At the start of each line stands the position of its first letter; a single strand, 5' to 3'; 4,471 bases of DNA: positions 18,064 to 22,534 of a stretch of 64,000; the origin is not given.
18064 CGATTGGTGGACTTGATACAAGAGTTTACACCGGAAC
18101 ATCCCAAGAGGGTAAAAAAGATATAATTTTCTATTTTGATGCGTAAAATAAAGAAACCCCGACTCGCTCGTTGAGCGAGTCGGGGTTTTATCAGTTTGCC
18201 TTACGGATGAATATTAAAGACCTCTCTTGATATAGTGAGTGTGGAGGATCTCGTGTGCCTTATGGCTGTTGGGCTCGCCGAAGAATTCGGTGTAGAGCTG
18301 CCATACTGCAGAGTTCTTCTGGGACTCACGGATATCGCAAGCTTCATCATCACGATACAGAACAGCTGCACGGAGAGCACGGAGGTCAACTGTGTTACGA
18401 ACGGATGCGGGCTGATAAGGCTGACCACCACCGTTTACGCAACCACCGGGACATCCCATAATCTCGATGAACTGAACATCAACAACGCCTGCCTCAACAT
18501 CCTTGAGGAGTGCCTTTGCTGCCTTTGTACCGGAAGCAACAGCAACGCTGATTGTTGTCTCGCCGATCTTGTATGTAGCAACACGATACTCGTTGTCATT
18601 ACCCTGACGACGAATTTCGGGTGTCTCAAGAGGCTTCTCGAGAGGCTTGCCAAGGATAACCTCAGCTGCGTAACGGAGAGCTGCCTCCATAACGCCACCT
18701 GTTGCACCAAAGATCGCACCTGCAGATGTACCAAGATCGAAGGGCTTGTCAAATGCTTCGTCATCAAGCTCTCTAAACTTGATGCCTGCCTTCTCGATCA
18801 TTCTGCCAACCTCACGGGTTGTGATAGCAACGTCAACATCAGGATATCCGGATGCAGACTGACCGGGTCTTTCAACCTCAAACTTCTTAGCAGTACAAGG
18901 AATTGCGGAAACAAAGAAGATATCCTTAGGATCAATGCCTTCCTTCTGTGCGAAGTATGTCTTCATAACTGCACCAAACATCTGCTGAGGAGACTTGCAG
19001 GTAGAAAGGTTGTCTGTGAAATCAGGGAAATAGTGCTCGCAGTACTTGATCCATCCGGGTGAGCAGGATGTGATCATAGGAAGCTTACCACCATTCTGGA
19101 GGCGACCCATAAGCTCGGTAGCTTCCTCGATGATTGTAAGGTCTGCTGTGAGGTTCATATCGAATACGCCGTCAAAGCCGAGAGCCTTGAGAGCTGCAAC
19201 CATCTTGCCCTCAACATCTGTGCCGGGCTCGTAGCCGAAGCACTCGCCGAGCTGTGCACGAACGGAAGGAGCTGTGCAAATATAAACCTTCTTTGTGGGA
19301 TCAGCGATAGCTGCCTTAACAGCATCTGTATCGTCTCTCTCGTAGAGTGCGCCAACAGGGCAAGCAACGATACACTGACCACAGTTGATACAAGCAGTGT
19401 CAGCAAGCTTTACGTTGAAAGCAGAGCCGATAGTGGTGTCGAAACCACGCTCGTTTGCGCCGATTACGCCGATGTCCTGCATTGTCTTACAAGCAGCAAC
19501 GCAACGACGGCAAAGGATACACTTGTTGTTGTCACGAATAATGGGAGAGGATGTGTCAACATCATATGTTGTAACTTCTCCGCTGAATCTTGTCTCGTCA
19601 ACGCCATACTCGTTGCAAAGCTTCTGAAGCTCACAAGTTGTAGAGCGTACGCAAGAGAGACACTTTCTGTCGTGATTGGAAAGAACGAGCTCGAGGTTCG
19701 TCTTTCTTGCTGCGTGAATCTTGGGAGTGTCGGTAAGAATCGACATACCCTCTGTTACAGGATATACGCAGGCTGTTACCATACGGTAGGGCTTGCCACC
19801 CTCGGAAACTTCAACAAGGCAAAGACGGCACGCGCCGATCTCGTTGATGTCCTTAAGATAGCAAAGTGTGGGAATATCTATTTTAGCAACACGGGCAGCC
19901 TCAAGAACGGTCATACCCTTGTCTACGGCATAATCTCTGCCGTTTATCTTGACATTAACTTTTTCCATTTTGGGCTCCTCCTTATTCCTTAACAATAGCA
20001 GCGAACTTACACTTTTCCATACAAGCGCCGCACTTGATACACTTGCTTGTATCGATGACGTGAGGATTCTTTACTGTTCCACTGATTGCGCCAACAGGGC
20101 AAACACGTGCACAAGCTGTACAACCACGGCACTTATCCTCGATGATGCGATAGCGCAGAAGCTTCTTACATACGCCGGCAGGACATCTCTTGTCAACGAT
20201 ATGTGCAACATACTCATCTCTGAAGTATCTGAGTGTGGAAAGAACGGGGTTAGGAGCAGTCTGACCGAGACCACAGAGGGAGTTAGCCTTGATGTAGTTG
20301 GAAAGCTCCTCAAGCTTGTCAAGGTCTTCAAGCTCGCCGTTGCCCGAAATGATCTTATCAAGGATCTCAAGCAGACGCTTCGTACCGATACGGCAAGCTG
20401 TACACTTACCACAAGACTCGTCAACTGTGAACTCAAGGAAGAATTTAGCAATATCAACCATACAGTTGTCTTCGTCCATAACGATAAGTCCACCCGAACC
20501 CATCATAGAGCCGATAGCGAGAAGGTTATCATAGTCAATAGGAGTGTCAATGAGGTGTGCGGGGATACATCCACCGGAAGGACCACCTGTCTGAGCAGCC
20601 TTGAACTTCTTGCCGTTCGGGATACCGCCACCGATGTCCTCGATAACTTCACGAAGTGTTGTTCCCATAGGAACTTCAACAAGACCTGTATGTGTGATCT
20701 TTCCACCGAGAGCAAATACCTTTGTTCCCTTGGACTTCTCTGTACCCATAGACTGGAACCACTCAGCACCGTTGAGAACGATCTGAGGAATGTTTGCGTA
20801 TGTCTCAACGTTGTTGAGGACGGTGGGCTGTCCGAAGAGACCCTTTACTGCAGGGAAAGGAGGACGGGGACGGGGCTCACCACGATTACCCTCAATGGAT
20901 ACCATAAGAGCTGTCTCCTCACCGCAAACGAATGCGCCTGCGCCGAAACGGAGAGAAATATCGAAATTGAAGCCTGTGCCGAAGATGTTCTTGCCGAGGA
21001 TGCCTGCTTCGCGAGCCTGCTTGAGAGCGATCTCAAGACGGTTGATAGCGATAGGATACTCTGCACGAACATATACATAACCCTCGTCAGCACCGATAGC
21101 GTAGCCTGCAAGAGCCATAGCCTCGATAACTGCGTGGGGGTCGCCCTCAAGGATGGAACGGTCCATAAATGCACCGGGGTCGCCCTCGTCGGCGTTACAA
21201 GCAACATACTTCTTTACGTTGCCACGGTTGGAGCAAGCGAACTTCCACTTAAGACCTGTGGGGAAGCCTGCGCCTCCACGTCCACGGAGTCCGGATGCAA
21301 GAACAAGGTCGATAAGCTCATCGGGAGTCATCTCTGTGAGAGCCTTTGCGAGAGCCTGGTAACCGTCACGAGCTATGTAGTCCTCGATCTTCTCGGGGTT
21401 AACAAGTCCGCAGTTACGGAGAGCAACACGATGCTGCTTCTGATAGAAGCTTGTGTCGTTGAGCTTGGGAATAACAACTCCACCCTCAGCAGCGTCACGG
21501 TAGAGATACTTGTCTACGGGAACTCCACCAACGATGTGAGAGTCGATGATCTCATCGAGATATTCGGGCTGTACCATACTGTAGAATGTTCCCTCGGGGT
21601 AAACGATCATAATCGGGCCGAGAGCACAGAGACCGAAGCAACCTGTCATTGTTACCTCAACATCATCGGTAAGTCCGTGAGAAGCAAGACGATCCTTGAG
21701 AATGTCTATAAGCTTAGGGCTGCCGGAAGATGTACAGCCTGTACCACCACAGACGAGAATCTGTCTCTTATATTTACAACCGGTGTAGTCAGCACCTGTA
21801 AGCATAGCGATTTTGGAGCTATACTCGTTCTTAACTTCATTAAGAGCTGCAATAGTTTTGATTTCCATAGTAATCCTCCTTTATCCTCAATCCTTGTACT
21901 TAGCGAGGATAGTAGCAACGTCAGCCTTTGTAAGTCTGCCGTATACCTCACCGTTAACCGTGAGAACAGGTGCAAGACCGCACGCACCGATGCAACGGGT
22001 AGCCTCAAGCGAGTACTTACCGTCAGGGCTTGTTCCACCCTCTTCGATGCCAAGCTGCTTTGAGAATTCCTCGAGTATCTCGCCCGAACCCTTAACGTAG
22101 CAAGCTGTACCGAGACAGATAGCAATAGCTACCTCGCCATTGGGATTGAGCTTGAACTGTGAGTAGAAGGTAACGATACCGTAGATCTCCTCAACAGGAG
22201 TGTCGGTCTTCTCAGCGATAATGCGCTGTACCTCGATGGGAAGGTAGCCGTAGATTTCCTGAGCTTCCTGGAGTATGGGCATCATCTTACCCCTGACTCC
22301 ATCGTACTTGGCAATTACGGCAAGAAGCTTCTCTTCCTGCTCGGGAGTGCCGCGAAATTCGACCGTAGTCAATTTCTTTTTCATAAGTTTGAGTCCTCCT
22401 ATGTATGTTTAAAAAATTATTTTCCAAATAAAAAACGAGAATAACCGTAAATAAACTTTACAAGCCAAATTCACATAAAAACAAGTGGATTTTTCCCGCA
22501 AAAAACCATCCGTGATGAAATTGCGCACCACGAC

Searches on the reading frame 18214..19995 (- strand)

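Call 10: search_protein_families(library=pfam, proteins=[window:18214-19995:-], max_evalue=0.001)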
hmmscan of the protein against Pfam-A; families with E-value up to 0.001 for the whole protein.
window:18214-19995:- (593 aa): 13 families
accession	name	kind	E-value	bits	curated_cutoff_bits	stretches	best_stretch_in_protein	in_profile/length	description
PF02906.19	Fe_hyd_lg_C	-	4e-91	305.5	22.1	1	235-523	1-245/245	Iron only hydrogenase large subunit, C-terminal domain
PF02256.22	Fe_hyd_SSU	-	2.7e-22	79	24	1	537-591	2-56/56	Iron hydrogenase small subunit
PF13510.11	Fer2_4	-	1.7e-17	63.6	22.8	1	11-90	2-81/82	2Fe-2S iron-sulfur cluster binding domain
PF10588.14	NADH-G_4Fe-4S_3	-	3.4e-16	58.9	27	1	97-136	1-40/40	NADH-ubiquinone oxidoreductase-G iron-sulfur binding region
PF00111.32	Fer2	-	4.6e-08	33.3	21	1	17-66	3-50/77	2Fe-2S iron-sulfur cluster binding domain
PF12838.12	Fer4_7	-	8.7e-08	33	27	1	158-216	1-52/52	4Fe-4S dicluster domain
PF00037.32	Fer4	-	1.3e-07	31.6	21.1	1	201-218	7-24/24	4Fe-4S binding domain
PF13237.11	Fer4_10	-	7e-07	29.5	25.5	1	197-226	4-35/53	4Fe-4S dicluster domain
PF22117.2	Fer4_Nqo3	-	6e-06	26.8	27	1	154-217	6-66/67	NADH-quinone oxidoreductase subunit 3, ferredoxin-like domain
PF12837.12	Fer4_6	-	9.4e-06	25.8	25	1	200-217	7-24/24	4Fe-4S binding domain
PF13187.11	Fer4_9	-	3.8e-05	24.1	27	1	158-216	1-51/52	4Fe-4S dicluster domain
PF12797.12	Fer4_2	-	0.00034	20.8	24.5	0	152-170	3-21/22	4Fe-4S binding domain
PF13183.11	Fer4_8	-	0.00051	21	27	0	157-215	3-67/68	4Fe-4S dicluster domain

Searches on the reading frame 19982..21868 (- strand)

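Call 10: search_protein_families(library=pfam, proteins=[window:19982-21868:-], max_evalue=0.001)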
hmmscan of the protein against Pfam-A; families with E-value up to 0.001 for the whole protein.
window:19982-21868:- (628 aa): 12 families
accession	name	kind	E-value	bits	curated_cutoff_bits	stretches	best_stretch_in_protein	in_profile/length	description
PF01512.22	Complex1_51K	-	6e-44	150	31.2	1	191-361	3-149/150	Nuo51 FMN-binding domain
PF10589.14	NADH_4Fe-4S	-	2.4e-34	117.5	23.5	1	472-556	1-85/85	NADH-ubiquinone oxidoreductase-F iron-sulfur binding region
PF00037.32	Fer4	-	1.5e-11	44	21.1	2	574-596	2-24/24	4Fe-4S binding domain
PF01257.25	2Fe-2S_thioredx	-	7.7e-09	36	24.8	1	34-110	65-143/145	Thioredoxin-like [2Fe-2S] ferredoxin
PF13237.11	Fer4_10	-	2.4e-08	34.2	25.5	1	574-620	3-52/53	4Fe-4S dicluster domain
PF12837.12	Fer4_6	-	1.7e-07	31.3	25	2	575-595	4-24/24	4Fe-4S binding domain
PF12838.12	Fer4_7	-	2.1e-07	31.8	27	1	579-624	1-52/52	4Fe-4S dicluster domain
PF12797.12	Fer4_2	-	5.1e-07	29.7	24.5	0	604-621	4-21/22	4Fe-4S binding domain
PF10531.15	SLBB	-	9.1e-07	29.1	27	1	386-433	3-53/55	SLBB domain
PF13187.11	Fer4_9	-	1.5e-05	25.4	27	1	579-621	1-48/52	4Fe-4S dicluster domain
PF14697.11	Fer4_21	-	1.7e-05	25.3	35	1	573-595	34-57/59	4Fe-4S dicluster domain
PF13183.11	Fer4_8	-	2.6e-05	25.1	27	0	608-624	3-19/68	4Fe-4S dicluster domain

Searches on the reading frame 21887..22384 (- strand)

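Call 10: search_protein_families(library=pfam, proteins=[window:21887-22384:-], max_evalue=0.001)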
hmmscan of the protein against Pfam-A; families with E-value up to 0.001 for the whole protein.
window:21887-22384:- (165 aa): 1 family
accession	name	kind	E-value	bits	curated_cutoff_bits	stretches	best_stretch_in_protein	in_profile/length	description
PF01257.25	2Fe-2S_thioredx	-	1.3e-49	168.3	24.8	1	22-164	3-145/145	Thioredoxin-like [2Fe-2S] ferredoxin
